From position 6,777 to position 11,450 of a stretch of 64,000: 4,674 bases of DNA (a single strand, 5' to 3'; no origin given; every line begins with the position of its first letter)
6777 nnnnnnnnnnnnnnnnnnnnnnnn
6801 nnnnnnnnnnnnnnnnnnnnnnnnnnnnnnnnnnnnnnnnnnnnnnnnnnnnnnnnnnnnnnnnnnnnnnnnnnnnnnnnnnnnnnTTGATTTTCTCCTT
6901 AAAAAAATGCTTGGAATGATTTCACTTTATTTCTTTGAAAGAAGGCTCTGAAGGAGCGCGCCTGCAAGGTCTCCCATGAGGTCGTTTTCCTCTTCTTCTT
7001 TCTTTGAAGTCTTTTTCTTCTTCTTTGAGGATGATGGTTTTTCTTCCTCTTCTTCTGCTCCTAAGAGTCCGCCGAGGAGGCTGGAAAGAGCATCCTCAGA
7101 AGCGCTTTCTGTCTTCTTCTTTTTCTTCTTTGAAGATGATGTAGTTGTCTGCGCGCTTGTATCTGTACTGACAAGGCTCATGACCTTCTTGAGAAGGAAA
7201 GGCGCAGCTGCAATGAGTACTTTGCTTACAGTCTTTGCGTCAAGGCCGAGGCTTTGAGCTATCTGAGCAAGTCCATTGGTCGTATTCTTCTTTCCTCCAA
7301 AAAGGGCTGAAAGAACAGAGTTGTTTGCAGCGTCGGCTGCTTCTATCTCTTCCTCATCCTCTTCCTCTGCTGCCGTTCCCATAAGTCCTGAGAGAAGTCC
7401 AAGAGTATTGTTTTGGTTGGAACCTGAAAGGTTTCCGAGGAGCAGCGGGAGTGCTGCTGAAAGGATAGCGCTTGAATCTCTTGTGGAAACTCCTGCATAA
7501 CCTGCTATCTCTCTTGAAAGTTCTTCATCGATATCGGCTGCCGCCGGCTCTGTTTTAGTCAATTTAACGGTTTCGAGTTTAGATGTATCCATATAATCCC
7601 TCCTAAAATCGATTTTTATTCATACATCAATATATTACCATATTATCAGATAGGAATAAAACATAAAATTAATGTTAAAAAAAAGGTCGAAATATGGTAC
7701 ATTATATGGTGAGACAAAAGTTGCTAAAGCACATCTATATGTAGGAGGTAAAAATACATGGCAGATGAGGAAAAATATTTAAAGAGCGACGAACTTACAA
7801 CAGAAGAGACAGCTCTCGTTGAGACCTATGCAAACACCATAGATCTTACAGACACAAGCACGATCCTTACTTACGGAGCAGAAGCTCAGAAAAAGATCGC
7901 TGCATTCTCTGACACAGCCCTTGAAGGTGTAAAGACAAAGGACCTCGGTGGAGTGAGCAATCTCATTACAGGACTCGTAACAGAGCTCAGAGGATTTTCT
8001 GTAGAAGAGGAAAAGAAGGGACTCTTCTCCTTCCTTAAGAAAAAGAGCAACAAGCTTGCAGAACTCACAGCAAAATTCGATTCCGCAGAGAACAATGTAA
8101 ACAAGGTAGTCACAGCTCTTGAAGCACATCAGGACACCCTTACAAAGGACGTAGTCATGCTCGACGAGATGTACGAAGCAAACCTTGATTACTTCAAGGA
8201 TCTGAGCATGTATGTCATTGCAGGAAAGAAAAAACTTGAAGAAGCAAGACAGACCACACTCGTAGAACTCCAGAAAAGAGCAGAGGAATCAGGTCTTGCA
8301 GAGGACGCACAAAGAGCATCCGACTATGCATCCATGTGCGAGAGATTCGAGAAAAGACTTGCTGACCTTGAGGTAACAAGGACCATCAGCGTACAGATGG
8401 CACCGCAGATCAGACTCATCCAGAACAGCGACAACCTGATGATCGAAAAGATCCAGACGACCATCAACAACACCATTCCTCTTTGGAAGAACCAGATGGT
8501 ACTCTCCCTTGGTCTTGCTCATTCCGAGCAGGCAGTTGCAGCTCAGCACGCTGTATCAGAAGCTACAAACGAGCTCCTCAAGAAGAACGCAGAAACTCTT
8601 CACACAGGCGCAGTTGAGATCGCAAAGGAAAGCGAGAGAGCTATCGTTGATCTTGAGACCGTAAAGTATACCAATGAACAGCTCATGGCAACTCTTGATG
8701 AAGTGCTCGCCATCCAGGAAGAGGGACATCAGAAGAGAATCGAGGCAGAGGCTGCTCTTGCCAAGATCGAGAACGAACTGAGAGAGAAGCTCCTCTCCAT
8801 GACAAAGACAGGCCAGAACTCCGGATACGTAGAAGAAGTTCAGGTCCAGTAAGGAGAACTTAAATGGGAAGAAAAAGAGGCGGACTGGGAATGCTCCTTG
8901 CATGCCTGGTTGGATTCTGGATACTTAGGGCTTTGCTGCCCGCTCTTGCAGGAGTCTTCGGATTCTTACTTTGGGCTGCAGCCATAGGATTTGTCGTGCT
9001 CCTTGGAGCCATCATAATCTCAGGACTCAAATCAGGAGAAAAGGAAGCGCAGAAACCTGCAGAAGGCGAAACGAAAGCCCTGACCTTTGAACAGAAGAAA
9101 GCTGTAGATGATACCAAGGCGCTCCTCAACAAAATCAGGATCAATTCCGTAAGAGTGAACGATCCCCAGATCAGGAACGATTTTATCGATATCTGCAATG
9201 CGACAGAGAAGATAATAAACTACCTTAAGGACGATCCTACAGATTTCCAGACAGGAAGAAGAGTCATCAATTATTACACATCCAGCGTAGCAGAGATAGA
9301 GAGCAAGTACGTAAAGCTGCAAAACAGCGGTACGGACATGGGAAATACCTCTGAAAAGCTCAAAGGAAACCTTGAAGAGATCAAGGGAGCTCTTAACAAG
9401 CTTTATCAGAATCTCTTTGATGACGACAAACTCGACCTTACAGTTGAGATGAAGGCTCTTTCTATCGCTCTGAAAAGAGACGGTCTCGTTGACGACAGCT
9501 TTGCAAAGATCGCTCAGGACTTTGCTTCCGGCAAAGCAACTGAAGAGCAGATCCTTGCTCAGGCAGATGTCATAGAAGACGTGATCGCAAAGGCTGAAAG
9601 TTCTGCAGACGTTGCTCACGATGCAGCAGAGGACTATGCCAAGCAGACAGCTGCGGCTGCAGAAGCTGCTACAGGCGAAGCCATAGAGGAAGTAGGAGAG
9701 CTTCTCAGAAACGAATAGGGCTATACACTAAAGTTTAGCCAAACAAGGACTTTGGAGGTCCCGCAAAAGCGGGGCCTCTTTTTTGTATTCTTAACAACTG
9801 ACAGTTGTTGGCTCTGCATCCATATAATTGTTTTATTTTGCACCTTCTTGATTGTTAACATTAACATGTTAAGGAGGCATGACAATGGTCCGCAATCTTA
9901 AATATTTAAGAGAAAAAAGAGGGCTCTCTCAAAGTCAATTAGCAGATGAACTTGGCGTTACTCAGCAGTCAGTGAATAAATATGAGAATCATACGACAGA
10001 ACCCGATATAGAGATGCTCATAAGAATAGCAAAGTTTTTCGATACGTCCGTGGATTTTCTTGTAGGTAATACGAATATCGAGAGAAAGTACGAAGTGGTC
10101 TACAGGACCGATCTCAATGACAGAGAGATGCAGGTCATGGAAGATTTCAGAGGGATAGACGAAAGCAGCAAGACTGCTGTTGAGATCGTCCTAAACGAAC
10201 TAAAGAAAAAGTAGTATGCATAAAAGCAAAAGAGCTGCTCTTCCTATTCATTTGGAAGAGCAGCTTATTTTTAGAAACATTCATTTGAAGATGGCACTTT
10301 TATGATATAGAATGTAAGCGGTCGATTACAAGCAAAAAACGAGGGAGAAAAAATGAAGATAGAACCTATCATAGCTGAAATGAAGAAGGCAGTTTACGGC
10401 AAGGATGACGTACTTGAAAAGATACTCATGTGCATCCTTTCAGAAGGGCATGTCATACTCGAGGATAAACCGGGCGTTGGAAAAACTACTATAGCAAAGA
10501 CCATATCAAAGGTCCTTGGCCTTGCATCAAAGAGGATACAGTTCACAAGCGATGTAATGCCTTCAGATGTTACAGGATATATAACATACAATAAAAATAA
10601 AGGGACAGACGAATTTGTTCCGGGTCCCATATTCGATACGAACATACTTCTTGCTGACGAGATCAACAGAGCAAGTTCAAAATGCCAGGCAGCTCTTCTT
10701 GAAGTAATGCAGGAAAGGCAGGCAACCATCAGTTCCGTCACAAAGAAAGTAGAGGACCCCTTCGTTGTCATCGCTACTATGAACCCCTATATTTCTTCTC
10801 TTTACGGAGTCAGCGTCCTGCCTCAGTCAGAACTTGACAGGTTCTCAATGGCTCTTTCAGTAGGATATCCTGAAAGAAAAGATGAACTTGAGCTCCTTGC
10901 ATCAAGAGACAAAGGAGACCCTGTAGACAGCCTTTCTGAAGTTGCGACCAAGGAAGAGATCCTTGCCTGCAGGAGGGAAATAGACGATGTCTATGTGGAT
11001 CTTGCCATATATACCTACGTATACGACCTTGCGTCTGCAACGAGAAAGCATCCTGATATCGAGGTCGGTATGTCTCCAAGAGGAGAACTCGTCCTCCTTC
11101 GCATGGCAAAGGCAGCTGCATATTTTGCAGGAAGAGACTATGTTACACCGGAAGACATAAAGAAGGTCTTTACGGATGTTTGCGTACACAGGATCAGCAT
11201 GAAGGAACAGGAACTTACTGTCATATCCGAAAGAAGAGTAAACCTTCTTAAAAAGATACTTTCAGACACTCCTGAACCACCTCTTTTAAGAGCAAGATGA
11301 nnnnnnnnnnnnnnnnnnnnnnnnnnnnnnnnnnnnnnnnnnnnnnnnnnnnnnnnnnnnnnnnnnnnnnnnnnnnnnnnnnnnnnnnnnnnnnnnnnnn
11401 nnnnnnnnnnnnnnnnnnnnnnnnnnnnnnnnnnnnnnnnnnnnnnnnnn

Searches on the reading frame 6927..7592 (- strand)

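Call 70: search_protein_families(library=pfam, proteins=[window:6927-7592:-], max_evalue=0.0001)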
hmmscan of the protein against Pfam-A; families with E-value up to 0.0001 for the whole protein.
window:6927-7592:- (221 aa): 1 family
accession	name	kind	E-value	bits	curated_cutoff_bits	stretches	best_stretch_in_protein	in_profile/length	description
PF06078.17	DUF937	-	1.8e-08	35.4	25.4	1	20-135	6-130/135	Bacterial protein of unknown function (DUF937)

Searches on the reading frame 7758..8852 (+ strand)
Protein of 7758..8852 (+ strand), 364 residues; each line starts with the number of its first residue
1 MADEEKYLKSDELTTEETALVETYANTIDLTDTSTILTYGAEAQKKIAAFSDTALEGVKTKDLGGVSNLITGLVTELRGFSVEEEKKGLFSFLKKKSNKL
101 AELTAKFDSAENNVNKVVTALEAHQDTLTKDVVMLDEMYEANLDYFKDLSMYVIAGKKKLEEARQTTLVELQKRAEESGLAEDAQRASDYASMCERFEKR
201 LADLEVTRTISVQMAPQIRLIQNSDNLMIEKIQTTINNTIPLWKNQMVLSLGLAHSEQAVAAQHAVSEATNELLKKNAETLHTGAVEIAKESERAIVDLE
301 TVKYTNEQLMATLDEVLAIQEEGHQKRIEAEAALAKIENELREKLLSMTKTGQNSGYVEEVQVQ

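Call 70: search_protein_families(library=pfam, proteins=[window:7758-8852:+], max_evalue=0.0001)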
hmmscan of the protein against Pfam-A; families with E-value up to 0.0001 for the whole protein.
window:7758-8852:+ (364 aa): 1 family
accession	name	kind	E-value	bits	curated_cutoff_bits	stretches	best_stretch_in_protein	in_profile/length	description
PF05816.16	TelA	-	1.7e-116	389.4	30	1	21-346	1-331/332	Toxic anion resistance protein (TelA)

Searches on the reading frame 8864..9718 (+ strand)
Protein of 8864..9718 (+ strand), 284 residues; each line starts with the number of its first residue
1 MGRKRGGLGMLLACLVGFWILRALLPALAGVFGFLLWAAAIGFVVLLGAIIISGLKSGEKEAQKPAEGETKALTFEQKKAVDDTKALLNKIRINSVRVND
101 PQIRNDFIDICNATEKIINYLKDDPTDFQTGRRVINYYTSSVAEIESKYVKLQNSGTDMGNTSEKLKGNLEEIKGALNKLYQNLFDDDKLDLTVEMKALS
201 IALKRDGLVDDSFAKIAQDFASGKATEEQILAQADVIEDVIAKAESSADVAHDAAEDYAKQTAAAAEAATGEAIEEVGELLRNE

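Call 70: search_protein_families(library=pfam, proteins=[window:8864-9718:+], max_evalue=0.0001)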
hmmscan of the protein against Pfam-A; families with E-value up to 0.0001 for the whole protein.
window:8864-9718:+ (284 aa): 1 family
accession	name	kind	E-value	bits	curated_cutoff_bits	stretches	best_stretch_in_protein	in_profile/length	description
PF10112.14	Halogen_Hydrol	-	3.5e-20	73.2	29.8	1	18-198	8-190/191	5-bromo-4-chloroindolyl phosphate hydrolysis protein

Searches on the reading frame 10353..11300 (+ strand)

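Call 70: search_protein_families(library=pfam, proteins=[window:10353-11300:+], max_evalue=0.0001)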
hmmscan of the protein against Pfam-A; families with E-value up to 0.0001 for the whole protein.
window:10353-11300:+ (315 aa): 8 families
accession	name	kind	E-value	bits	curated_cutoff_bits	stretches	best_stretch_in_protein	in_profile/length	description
PF07726.17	AAA_3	-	2.2e-46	157.4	27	1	33-166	1-131/131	ATPase family associated with various cellular activities (AAA)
PF17863.7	AAA_lid_2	-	7.8e-23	80.5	22.7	1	229-285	2-58/74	AAA lid domain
PF07728.20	AAA_5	-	4.3e-16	59.6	22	1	33-164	1-139/139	AAA domain (dynein-related subfamily)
PF20030.5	bpMoxR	-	4e-09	36.3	27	1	3-139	3-141/205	MoxR domain in the MoxR-vWA-beta-propeller ternary systems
PF00004.35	AAA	-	2.2e-06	28.6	21.2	1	39-144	6-109/131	ATPase family associated with various cellular activities (AAA)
PF00158.32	Sigma54_activat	-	2.2e-05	24.7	20.2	0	19-144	10-142/168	Sigma-54 interaction domain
PF00493.29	MCM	-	2.6e-05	23.9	23.3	1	28-147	54-175/224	MCM P-loop domain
PF01078.27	Mg_chelatase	-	5.6e-05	23.1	20.3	0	13-59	4-50/207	Magnesium chelatase, subunit ChlI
